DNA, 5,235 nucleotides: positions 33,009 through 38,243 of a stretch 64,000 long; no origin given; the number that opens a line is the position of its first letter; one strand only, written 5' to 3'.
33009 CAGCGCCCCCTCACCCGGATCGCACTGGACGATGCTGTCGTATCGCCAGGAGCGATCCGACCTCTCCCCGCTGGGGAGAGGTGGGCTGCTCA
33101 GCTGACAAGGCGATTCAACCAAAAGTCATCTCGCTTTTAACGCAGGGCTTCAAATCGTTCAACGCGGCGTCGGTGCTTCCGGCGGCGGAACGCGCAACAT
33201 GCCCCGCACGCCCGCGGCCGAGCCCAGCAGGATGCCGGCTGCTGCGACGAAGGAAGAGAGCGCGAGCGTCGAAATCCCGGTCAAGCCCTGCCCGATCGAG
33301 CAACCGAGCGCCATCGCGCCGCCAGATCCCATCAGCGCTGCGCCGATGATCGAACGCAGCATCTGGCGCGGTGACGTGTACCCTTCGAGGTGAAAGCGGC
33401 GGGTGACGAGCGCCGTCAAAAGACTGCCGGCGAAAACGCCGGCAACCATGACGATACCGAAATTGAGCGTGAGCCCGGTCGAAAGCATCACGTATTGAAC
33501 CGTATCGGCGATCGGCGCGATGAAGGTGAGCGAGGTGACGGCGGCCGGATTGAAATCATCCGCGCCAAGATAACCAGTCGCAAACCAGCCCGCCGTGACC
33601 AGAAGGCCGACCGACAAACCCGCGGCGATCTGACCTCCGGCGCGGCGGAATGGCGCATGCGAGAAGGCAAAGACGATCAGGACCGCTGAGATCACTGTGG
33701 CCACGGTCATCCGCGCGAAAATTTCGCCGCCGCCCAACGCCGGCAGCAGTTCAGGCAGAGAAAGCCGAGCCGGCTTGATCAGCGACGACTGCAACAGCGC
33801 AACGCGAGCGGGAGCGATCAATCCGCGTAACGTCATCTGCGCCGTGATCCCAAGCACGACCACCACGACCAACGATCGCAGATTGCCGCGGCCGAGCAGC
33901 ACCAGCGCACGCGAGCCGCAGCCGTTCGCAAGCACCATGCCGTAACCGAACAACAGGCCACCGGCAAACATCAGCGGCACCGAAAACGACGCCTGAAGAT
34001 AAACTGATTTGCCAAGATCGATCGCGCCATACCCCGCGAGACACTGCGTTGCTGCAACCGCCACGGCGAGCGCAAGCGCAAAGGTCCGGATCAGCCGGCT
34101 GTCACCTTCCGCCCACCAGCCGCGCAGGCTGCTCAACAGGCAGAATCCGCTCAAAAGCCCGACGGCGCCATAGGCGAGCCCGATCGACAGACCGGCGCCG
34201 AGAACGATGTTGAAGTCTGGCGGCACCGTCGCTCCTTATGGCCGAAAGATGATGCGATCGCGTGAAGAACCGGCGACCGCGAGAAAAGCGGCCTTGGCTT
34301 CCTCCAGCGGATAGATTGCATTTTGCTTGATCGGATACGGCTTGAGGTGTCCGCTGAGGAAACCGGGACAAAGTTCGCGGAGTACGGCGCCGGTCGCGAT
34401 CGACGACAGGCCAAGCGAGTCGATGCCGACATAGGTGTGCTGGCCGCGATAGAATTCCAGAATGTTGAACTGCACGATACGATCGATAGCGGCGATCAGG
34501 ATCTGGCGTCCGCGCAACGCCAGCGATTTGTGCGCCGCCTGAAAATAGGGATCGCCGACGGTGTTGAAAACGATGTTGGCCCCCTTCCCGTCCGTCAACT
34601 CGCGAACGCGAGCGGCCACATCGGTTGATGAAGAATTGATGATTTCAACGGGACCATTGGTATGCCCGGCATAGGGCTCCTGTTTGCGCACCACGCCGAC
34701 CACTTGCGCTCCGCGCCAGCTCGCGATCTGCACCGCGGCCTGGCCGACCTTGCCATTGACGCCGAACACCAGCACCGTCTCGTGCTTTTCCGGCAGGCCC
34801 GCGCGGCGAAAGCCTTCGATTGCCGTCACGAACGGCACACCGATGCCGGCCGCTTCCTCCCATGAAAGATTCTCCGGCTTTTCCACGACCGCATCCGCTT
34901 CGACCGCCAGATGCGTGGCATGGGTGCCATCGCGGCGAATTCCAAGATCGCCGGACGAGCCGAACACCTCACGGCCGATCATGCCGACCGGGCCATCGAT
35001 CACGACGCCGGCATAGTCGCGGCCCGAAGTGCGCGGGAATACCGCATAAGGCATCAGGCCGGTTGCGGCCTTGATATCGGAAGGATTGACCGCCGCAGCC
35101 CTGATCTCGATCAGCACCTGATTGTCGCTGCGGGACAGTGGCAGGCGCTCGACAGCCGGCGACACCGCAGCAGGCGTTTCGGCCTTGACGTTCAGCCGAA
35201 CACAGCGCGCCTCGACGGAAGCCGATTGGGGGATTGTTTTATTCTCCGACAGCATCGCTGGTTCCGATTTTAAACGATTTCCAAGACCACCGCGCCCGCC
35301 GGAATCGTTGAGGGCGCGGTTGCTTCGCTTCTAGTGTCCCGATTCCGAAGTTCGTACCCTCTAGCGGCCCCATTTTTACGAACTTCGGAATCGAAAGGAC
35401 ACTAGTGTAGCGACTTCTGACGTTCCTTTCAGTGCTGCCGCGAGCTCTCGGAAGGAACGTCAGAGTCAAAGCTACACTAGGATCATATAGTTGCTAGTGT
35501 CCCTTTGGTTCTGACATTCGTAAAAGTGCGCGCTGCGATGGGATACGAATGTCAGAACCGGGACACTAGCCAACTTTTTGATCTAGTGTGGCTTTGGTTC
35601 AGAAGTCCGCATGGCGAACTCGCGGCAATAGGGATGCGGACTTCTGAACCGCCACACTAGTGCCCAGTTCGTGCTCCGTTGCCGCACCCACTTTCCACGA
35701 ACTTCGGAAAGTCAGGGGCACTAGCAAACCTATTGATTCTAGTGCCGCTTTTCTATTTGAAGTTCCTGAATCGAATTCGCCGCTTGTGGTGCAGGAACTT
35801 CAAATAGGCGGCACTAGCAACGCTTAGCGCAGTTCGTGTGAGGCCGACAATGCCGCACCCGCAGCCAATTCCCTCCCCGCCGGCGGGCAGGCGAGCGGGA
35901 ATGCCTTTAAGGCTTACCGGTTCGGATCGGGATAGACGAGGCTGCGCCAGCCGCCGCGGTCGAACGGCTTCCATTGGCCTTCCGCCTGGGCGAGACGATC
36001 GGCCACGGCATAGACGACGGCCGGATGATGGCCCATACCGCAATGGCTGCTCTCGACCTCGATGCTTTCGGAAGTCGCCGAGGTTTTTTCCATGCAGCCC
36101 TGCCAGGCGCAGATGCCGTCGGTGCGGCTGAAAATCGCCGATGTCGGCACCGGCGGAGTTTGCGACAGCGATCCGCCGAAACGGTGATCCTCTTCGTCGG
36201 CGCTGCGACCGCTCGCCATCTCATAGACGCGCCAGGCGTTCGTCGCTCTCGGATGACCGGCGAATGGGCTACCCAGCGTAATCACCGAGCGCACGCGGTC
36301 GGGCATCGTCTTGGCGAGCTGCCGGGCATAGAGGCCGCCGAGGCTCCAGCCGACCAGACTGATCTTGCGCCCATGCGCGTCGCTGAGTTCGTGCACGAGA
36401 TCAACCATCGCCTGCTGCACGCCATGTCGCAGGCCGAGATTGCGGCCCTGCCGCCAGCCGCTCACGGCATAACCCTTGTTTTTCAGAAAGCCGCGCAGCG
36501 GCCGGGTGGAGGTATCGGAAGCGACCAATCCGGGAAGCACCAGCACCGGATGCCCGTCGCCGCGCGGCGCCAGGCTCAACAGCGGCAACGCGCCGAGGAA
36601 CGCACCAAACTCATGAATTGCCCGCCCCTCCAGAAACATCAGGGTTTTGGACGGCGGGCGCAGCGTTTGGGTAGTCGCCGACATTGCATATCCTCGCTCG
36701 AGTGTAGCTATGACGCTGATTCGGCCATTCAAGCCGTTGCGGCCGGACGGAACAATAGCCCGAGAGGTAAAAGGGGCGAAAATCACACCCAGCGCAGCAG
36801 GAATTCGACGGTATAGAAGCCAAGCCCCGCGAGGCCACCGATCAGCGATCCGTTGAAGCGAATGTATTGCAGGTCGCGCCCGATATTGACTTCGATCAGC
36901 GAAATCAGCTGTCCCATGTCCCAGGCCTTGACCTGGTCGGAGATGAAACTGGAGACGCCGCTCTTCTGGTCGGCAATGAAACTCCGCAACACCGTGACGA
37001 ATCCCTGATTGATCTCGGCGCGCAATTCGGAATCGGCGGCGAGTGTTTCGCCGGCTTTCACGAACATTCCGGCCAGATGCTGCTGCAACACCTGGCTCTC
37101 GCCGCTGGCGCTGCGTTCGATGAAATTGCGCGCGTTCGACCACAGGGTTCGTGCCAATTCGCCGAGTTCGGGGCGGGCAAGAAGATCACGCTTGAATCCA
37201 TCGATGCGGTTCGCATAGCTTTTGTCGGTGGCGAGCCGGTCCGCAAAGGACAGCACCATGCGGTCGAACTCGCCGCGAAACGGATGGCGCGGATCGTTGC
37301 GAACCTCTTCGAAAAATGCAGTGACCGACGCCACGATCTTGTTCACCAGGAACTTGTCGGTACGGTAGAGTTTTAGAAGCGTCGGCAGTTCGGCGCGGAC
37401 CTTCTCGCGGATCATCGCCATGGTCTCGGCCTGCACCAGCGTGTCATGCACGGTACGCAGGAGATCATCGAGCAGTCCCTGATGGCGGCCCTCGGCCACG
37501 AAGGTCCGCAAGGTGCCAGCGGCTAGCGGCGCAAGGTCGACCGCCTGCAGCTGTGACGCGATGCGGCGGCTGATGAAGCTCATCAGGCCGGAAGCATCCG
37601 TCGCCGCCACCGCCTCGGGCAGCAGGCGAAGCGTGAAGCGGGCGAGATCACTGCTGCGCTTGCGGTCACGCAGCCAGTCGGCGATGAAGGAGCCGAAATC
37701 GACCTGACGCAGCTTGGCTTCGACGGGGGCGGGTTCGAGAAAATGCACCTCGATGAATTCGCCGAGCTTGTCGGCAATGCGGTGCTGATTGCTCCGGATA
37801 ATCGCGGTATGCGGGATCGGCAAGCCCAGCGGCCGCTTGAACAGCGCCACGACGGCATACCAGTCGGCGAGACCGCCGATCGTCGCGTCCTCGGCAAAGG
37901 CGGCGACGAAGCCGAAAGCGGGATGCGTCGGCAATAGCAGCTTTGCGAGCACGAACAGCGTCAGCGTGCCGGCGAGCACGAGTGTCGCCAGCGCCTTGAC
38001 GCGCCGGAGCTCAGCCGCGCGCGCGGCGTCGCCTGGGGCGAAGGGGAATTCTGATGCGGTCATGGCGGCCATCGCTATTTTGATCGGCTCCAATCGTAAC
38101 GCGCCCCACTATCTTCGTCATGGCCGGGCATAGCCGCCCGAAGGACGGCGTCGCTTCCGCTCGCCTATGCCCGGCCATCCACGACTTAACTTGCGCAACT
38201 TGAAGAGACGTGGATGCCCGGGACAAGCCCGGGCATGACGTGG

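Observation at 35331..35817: Array of six back-to-back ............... bulged hairpins with covarying stems (unclassified element)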

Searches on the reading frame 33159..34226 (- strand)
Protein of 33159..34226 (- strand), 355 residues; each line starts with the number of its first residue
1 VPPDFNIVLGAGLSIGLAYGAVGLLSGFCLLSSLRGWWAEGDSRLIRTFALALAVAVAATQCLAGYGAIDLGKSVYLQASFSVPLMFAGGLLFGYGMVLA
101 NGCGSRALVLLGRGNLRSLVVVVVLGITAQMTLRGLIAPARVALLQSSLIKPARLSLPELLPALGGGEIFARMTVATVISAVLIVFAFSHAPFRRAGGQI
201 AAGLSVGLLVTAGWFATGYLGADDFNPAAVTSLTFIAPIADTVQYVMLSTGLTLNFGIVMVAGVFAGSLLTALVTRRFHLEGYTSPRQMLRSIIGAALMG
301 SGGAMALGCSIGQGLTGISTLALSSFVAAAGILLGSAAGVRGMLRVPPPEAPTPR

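Call 13: search_protein_families(library=pfam, proteins=[window:33159-34226:-])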
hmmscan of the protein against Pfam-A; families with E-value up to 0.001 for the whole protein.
window:33159-34226:- (355 aa): 1 family
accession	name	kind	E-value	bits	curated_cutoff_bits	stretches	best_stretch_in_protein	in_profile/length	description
PF04143.19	Sulf_transp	-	2.2e-61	208.6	27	1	26-337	2-309/310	Sulphur transport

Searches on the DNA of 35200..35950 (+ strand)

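Call 5: search_rna_families(source=window, start=35200, end=35950, threshold=evalue, max_evalue=10, show_alignments=3)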
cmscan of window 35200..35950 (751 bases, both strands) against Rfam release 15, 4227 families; matches with E-value up to 10: 11.
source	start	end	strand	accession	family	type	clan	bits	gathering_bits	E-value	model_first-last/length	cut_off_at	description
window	35580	35663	-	RF03857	mir-3129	Gene; miRNA;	-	30.8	90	0.00043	1-82/82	no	mir-3129 microRNA precursor family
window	35495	35568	+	RF03956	mir-737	Gene; miRNA;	-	29.6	60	0.013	1-63/63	no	mir-737 microRNA precursor family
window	35398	35484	-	RF03760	mir-2041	Gene; miRNA;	-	23.5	70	0.061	1-68/68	no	mir-2041 microRNA precursor family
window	35398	35484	+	RF03760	mir-2041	Gene; miRNA;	-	21.7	70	0.18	1-68/68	no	mir-2041 microRNA precursor family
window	35414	35466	+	RF03632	MIR1882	Gene; miRNA;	-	20.2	107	0.27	1-131/131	no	MIR1882 microRNA precursor family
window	35337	35395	-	RF04201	MIR7510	Gene; miRNA;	-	18.8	93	0.85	1-79/79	no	MIR7510 microRNA precursor family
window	35759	35822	-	RF02470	Ms_IGR-8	Gene; sRNA;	-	18.4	44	0.21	1-63/63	no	Mycobacterium sRNA Ms_IGR-8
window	35330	35406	+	RF03632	MIR1882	Gene; miRNA;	-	18.2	107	0.94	1-131/131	no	MIR1882 microRNA precursor family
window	35338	35396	+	RF04201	MIR7510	Gene; miRNA;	-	17.9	93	1.5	1-79/79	no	MIR7510 microRNA precursor family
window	35329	35406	-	RF03501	mir-3140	Gene; miRNA;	-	16.7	93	3.7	1-90/90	no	mir-3140 microRNA precursor family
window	35586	35657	+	RF03828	MIR831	Gene; miRNA;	-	15.3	100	2.9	1-181/181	no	MIR831 microRNA precursor family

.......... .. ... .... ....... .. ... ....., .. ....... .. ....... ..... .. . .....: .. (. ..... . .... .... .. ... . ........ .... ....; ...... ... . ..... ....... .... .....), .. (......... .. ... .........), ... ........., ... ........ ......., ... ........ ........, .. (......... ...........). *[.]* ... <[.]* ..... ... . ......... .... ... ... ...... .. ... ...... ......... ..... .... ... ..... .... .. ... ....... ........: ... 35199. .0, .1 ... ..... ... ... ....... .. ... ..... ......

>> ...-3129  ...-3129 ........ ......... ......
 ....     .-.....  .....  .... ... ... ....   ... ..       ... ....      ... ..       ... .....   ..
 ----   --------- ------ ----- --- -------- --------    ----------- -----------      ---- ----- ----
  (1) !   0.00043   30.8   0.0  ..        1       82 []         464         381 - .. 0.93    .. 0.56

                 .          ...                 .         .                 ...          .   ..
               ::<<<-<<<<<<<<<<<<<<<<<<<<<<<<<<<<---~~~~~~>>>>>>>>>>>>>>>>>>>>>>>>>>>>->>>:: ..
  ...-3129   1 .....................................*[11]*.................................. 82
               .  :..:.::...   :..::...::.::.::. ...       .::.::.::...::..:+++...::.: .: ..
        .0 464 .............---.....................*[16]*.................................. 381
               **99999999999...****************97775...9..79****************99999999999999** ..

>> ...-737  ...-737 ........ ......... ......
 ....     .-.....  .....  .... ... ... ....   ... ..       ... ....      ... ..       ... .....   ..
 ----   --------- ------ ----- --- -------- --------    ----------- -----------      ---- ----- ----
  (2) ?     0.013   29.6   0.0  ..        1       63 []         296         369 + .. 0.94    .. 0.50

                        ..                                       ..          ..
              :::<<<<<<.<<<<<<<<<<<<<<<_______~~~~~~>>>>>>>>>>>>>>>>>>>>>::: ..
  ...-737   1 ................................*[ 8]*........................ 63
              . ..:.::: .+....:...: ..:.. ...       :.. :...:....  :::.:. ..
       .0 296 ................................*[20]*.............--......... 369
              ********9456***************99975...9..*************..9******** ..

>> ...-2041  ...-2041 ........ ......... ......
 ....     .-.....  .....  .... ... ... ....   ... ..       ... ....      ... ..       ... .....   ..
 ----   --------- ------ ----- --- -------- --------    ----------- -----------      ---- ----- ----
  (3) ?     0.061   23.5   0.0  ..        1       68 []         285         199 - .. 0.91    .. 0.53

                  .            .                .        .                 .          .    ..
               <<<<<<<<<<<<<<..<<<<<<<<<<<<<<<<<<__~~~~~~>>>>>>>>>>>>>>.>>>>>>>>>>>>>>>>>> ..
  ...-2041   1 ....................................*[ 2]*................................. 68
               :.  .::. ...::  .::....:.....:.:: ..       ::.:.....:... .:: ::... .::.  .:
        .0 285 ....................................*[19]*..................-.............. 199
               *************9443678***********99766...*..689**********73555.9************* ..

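Call 15: search_dna_similar(query=window:35331-35817:+, collection=plasmids, mode=distant, max_rows=30)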
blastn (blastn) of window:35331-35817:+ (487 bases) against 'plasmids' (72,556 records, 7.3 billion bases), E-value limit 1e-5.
No match.

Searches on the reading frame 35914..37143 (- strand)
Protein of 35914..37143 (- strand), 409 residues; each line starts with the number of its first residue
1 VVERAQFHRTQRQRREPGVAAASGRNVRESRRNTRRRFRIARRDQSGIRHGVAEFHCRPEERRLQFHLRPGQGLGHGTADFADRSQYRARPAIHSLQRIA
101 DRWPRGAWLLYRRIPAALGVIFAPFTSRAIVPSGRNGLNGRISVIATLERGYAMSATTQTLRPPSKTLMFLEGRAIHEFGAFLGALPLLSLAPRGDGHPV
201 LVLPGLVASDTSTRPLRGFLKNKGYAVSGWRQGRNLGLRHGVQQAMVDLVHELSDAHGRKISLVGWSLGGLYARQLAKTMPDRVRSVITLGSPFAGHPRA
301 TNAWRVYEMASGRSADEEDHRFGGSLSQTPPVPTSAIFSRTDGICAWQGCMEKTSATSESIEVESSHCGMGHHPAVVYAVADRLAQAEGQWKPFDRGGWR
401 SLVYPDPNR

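Call 13: search_protein_families(library=pfam, proteins=[window:35914-37143:-])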
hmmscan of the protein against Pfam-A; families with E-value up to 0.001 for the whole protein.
window:35914-37143:- (409 aa): 4 families
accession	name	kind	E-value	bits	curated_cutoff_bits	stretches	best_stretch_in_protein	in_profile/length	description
PF00561.26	Abhydrolase_1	-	1.5e-06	28.5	25.8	1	251-304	60-116/245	alpha/beta hydrolase fold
PF02089.21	Palm_thioest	-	2.2e-06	28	26.8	1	242-302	58-118/254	Palmitoyl protein thioesterase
PF07819.20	PGAP1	-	8e-06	26.2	24.3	1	255-303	87-140/233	PGAP1-like alpha/beta domain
PF12697.13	Abhydrolase_6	-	9.4e-05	23.6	26.3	1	226-323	32-121/217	Alpha/beta hydrolase family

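Call 92: find_homologous_proteins(query=window:35914-37143:-, max_evalue=1e-60)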
Query window:35914-37143:- (409 aa): 6922 proteins with E <= 1e-60 among 8000 candidates; the best 120 are listed.
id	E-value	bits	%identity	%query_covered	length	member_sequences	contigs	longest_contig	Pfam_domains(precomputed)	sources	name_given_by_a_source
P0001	1.0e-158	547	93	63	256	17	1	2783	PF02089.22,PF12697.14,PF00561.27,PF07819.20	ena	-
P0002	2.3e-157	542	93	63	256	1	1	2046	PF02089.22,PF12697.14,PF00561.27,PF07819.20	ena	-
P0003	3.5e-157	542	93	63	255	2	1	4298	PF02089.22,PF12697.14,PF00561.27,PF07819.20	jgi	jgi:pimeloyl-ACP methyl ester carboxylesterase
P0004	9.0e-157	540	93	63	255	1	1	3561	PF02089.22,PF12697.14,PF00561.27,PF07819.20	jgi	jgi:pimeloyl-ACP methyl ester carboxylesterase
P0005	7.8e-156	537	93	63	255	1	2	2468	PF02089.22,PF12697.14,PF00561.27,PF07819.20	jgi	jgi:pimeloyl-ACP methyl ester carboxylesterase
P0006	3.6e-154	532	91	63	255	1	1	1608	PF02089.22,PF12697.14,PF00561.27,PF07819.20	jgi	-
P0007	3.7e-154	532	91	63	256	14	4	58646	PF02089.22,PF12697.14,PF00561.27,PF07819.20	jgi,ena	-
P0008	4.2e-154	532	90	63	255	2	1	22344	PF02089.22,PF12697.14,PF00561.27,PF07819.20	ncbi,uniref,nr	ncbi:triacylglycerol lipase [Bradyrhizobium sp.]|uniref:esterase/lipase family protein n=1 Tax=Brady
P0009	4.3e-154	532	90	63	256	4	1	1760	PF02089.22,PF12697.14,PF00561.27,PF07819.20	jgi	-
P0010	6.4e-154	531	89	63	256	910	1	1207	PF02089.22,PF12697.14,PF00561.27,PF07819.20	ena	-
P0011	9.9e-154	530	90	63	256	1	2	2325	PF02089.22,PF12697.14,PF00561.27,PF07819.20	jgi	jgi:pimeloyl-ACP methyl ester carboxylesterase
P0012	1.0e-153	530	89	63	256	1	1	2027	PF02089.22,PF12697.14,PF00561.27,PF07819.20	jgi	jgi:pimeloyl-ACP methyl ester carboxylesterase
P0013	3.2e-153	529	91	63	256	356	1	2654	PF02089.22,PF12697.14,PF00561.27,PF07819.20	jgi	-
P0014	3.6e-153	529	90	63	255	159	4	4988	PF02089.22,PF12697.14,PF00561.27,PF07819.20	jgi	jgi:pimeloyl-ACP methyl ester carboxylesterase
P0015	1.2e-152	527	90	63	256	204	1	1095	PF02089.22,PF12697.14,PF00561.27,PF07819.20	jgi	jgi:pimeloyl-ACP methyl ester carboxylesterase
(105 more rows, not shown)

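Call 93: find_encoding_contigs(protein=P0007, flank=2500, max_places=3)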
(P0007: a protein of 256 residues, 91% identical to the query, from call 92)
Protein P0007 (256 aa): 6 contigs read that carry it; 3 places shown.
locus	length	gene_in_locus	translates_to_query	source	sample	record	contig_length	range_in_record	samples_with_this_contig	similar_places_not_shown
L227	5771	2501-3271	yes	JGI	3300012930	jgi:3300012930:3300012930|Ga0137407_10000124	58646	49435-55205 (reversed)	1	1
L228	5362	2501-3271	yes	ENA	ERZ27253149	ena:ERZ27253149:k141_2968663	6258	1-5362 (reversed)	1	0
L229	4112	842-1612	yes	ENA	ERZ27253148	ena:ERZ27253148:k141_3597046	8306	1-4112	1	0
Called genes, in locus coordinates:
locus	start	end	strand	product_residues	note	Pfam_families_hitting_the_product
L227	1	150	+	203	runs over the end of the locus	PF00583:Acetyltransf_1, PF13673:Acetyltransf_10 (weak), PF13508:Acetyltransf_7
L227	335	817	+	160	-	PF09361:Phasin_2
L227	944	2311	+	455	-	PF04286:DUF445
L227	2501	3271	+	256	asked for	PF02089:Palm_thioest (weak), PF07819:PGAP1 (faint), PF12697:Abhydrolase_6 (weak), PF00561:Abhydrolase_1 (weak)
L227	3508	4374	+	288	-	PF07848:PaaX, PF08223:PaaX_C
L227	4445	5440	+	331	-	PF05138:PaaA_PaaC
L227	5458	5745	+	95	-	PF06243:PaaB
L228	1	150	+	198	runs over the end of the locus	PF00583:Acetyltransf_1, PF13673:Acetyltransf_10 (weak), PF13508:Acetyltransf_7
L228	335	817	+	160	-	PF09361:Phasin_2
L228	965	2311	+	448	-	PF04286:DUF445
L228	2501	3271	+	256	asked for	PF02089:Palm_thioest (weak), PF07819:PGAP1 (faint), PF12697:Abhydrolase_6 (weak), PF00561:Abhydrolase_1 (weak)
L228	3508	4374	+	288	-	PF07848:PaaX, PF08223:PaaX_C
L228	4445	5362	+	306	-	?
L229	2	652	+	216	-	?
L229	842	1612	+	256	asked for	PF02089:Palm_thioest (weak), PF07819:PGAP1 (faint), PF12697:Abhydrolase_6 (weak), PF00561:Abhydrolase_1 (weak)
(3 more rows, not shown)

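Call 94: find_encoding_contigs(protein=P0008, flank=2500, max_places=2)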
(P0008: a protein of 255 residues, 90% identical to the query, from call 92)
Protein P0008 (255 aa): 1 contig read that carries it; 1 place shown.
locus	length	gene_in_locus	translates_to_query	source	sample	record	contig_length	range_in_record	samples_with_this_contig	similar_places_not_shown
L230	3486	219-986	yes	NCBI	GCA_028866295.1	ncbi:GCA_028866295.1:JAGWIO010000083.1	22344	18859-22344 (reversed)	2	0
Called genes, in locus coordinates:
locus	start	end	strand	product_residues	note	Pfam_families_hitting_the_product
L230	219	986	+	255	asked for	PF00561:Abhydrolase_1 (weak), PF02089:Palm_thioest (weak), PF07819:PGAP1 (faint), PF12697:Abhydrolase_6 (faint)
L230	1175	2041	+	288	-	PF07848:PaaX, PF08223:PaaX_C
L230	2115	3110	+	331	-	PF05138:PaaA_PaaC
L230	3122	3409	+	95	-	PF06243:PaaB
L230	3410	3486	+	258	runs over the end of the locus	PF05138:PaaA_PaaC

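Call 95: find_encoding_contigs(protein=P0003, flank=2500, max_places=2)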
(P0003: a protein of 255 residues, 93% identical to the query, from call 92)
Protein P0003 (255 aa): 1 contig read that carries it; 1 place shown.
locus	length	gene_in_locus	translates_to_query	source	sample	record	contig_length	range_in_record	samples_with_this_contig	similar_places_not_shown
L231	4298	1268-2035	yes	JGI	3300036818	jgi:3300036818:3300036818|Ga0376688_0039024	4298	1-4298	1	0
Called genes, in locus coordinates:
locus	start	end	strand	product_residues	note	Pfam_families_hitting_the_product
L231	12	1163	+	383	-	PF04286:DUF445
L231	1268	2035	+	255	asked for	PF00561:Abhydrolase_1 (weak), PF02089:Palm_thioest (weak), PF07819:PGAP1 (faint), PF12697:Abhydrolase_6 (weak)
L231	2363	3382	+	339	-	PF08240:ADH_N, PF00107:ADH_zinc_N, PF13602:ADH_zinc_N_2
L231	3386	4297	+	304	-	?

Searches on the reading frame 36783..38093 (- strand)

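Call 13: search_protein_families(library=pfam, proteins=[window:36783-38093:-])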
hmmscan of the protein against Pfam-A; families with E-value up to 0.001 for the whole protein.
window:36783-38093:- (436 aa): 1 family
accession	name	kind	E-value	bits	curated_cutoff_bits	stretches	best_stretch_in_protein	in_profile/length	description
PF04286.17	DUF445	-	1.2e-104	351.6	33.8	1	68-432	2-367/368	Protein of unknown function (DUF445)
